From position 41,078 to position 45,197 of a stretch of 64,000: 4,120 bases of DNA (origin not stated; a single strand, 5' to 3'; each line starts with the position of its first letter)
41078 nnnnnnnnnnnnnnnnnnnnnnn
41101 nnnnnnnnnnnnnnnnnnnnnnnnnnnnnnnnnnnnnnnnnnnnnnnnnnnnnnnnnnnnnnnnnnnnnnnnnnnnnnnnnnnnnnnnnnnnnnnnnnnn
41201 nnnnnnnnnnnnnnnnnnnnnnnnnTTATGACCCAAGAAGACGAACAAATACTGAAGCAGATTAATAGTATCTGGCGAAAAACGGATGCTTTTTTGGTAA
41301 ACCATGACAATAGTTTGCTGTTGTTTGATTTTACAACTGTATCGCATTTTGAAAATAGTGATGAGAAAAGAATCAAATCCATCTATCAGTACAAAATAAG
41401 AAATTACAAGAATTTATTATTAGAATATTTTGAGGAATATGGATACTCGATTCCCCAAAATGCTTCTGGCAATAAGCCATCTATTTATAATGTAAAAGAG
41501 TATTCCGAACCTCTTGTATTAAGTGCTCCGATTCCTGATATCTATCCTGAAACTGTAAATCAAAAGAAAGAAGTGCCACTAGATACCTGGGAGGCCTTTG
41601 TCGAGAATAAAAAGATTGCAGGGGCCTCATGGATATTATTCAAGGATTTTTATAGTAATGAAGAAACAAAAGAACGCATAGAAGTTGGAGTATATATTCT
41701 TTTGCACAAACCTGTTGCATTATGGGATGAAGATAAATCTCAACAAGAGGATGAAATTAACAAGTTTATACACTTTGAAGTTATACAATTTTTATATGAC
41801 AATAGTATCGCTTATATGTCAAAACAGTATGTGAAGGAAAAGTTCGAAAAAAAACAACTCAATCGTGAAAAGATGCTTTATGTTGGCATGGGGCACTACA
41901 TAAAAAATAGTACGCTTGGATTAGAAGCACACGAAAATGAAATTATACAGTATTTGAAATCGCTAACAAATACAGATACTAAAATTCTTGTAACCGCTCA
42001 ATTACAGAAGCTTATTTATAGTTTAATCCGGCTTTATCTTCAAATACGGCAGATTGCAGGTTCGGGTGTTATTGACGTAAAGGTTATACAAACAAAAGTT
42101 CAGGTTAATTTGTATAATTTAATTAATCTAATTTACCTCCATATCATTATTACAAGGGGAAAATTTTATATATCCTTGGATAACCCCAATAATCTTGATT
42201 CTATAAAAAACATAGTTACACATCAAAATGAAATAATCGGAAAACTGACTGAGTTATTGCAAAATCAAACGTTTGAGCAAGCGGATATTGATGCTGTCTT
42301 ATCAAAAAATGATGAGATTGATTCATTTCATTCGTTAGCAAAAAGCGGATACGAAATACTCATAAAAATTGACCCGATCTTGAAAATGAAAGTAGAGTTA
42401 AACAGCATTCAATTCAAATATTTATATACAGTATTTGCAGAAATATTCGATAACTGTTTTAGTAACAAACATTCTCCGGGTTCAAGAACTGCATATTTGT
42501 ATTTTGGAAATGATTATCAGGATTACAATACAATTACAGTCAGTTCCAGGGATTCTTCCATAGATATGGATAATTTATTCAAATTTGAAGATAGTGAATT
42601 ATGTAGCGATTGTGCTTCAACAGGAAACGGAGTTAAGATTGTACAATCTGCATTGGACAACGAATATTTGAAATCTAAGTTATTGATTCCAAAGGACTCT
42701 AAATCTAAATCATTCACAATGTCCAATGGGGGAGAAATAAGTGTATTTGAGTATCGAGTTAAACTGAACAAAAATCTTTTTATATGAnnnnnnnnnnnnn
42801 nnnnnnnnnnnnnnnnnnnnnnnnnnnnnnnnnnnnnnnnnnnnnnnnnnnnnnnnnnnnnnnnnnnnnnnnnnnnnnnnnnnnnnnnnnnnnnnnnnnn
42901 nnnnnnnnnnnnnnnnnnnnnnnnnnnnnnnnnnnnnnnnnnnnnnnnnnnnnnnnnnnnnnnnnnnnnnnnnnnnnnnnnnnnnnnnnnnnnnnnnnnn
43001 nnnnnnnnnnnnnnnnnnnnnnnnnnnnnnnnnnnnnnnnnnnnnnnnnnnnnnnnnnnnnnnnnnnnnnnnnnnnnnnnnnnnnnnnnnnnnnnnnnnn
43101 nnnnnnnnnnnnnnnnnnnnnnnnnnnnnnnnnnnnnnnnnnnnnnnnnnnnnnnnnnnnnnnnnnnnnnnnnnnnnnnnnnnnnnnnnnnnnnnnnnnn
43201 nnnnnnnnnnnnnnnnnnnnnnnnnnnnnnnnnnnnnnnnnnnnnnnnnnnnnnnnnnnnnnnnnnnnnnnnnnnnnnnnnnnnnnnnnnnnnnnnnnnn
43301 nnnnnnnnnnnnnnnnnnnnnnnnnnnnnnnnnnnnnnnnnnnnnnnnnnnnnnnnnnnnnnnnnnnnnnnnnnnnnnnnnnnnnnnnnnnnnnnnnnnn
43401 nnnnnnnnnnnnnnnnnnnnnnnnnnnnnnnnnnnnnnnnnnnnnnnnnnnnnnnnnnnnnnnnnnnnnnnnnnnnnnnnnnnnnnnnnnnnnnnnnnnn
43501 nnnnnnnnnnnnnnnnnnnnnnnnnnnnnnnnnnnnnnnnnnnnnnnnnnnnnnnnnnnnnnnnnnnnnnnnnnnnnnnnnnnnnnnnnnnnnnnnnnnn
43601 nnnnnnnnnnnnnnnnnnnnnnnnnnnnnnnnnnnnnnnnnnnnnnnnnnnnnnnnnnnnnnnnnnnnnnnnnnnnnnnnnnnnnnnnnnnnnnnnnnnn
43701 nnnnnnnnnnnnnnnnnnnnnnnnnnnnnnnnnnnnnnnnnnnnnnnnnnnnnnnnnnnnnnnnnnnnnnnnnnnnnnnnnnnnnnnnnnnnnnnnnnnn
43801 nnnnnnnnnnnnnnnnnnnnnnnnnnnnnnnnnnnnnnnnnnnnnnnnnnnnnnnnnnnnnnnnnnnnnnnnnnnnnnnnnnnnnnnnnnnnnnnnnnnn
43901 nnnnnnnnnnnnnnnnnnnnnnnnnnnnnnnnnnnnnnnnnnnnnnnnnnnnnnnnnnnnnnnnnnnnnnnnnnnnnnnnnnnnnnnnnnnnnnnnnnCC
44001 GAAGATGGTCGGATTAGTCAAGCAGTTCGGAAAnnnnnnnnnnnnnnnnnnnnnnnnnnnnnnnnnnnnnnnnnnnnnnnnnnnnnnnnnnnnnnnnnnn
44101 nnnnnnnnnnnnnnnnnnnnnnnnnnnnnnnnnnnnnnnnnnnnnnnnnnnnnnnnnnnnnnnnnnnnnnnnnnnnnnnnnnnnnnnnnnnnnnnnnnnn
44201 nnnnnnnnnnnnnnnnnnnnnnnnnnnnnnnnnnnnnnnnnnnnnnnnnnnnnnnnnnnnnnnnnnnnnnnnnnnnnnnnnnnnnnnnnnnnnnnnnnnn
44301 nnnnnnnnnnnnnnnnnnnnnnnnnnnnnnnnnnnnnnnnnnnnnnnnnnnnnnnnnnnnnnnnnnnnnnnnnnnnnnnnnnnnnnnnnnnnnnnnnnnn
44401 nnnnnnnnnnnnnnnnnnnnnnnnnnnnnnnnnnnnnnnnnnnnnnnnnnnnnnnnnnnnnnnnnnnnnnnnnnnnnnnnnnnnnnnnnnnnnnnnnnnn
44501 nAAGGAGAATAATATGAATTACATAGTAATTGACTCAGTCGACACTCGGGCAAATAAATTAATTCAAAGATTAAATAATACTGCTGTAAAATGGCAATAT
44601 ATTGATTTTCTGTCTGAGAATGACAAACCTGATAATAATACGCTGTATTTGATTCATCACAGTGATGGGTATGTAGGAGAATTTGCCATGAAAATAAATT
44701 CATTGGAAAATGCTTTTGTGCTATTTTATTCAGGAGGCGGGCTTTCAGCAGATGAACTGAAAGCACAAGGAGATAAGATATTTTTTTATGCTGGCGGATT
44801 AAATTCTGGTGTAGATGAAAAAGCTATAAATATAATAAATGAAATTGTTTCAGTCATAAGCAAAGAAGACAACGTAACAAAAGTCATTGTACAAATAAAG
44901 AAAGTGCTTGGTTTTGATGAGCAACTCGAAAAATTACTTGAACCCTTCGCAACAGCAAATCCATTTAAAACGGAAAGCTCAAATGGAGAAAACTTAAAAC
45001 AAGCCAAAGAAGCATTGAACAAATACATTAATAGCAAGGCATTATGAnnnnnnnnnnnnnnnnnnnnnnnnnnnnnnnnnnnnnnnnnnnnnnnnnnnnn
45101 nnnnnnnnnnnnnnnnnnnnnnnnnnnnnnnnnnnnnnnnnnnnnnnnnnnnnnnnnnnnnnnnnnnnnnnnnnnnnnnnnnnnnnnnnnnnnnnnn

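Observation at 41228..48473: Soluble histidine kinase plus five receiver/pseudo-receiver proteins, one with a HEPN-like Rx4H motif: candidate Detocs-like phosphorelay defence module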

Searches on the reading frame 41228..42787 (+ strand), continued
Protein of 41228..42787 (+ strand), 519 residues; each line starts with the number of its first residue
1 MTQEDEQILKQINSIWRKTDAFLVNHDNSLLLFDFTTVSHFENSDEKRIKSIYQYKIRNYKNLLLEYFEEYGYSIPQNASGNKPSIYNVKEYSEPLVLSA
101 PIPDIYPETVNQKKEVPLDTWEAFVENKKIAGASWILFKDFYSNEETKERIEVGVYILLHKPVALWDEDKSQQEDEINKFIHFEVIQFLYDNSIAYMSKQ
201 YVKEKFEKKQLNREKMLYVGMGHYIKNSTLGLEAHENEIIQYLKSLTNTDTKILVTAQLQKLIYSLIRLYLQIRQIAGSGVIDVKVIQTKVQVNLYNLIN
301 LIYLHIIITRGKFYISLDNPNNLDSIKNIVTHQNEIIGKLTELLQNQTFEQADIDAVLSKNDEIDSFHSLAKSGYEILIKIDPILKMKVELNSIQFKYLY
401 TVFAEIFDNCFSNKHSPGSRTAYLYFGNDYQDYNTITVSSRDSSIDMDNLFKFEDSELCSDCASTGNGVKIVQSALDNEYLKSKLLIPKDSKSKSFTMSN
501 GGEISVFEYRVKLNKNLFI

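Call 63: search_protein_families(library=pfam, proteins=[L003:11584-13251:+, L008:6198-7775:+, L003:13793-15706:+, L006:7888-9417:+, L006:9429-10997:+], max_evalue=0.1)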
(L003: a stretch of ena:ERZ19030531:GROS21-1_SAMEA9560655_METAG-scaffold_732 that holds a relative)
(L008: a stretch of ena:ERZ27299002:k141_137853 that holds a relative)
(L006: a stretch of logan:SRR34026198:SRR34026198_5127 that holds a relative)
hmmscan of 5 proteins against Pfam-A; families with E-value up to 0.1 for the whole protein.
L003:11584-13251:+ (556 aa): 0 families

L008:6198-7775:+ (526 aa): 2 families
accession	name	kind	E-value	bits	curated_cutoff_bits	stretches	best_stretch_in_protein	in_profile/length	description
PF04533.18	Herpes_U44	-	0.049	13.7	25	0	383-415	34-66/202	Herpes virus U44 protein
PF16344.10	FecR_C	-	0.071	13.6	24.4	0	460-492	31-62/70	FecR, C-terminal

L003:13793-15706:+ (638 aa): 3 families
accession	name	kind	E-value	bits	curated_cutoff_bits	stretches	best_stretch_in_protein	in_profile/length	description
PF22563.2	iREC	-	7.4e-08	32.8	27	1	8-105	13-108/115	Inactive Receiver domain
PF00072.30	Response_reg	-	0.00034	21.2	30.2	1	412-468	40-88/111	Response regulator receiver domain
PF19465.4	DUF6002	-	0.0087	15.2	25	1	406-465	57-117/447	Family of unknown function (DUF6002)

L006:7888-9417:+ (510 aa): 0 families

L006:9429-10997:+ (523 aa): 3 families
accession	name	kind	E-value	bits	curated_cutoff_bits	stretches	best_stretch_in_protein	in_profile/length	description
PF00383.29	dCMP_cyt_deam_1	-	5.1e-06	26.8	25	1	316-422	20-101/102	Cytidine and deoxycytidylate deaminase zinc-binding region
PF18785.7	Inv-AAD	-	0.00082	19.7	26.5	1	371-441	43-110/129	Invertebrate-AID/APOBEC-deaminase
PF14437.12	MafB19-deam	-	0.0042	17.4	27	1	284-391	5-84/142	MafB19-like deaminase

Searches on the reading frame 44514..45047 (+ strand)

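Call 3: search_protein_families(library=pfam, proteins=[window:44514-45047:+], max_evalue=1)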
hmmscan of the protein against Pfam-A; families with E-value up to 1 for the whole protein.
window:44514-45047:+ (177 aa): 3 families
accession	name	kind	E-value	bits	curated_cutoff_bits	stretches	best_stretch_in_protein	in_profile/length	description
PF21359.2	zf_topless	-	0.0057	16.7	27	1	17-48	8-39/41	TOPLESS, zinc finger domain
PF14060.11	DUF4252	-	0.024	15.2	23.9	1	9-82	48-122/125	Domain of unknown function (DUF4252)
PF15927.10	Casc1_N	-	0.3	11.2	28.2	1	108-175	90-156/201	Cancer susceptibility candidate 1 N-terminus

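Call 4: search_protein_families(library=padloc, proteins=[window:44514-45047:+], max_evalue=1)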
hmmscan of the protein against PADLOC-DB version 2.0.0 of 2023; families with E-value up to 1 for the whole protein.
window:44514-45047:+ (177 aa): 0 families

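Call 5: search_protein_families(library=ncbifam, proteins=[window:44514-45047:+], max_evalue=1)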
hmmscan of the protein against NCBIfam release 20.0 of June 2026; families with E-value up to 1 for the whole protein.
window:44514-45047:+ (177 aa): 2 families
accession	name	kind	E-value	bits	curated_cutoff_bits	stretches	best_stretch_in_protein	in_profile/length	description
NF010639.0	PRK14036.1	equivalog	0.035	12.8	502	1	92-147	217-272/379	citrate synthase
TIGR01800.1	cit_synth_II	subfamily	0.066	12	421.3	1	93-145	211-263/368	2-methylcitrate synthase/citrate synthase II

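Call 63: search_protein_families(library=pfam, proteins=[window:44514-45044:+], max_evalue=0.1)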
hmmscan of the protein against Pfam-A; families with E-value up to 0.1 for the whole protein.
window:44514-45044:+ (177 aa): 2 families
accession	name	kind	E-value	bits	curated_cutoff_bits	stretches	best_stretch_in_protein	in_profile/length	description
PF21359.2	zf_topless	-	0.0057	16.7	27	1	17-48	8-39/41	TOPLESS, zinc finger domain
PF14060.11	DUF4252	-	0.024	15.2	23.9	1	9-82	48-122/125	Domain of unknown function (DUF4252)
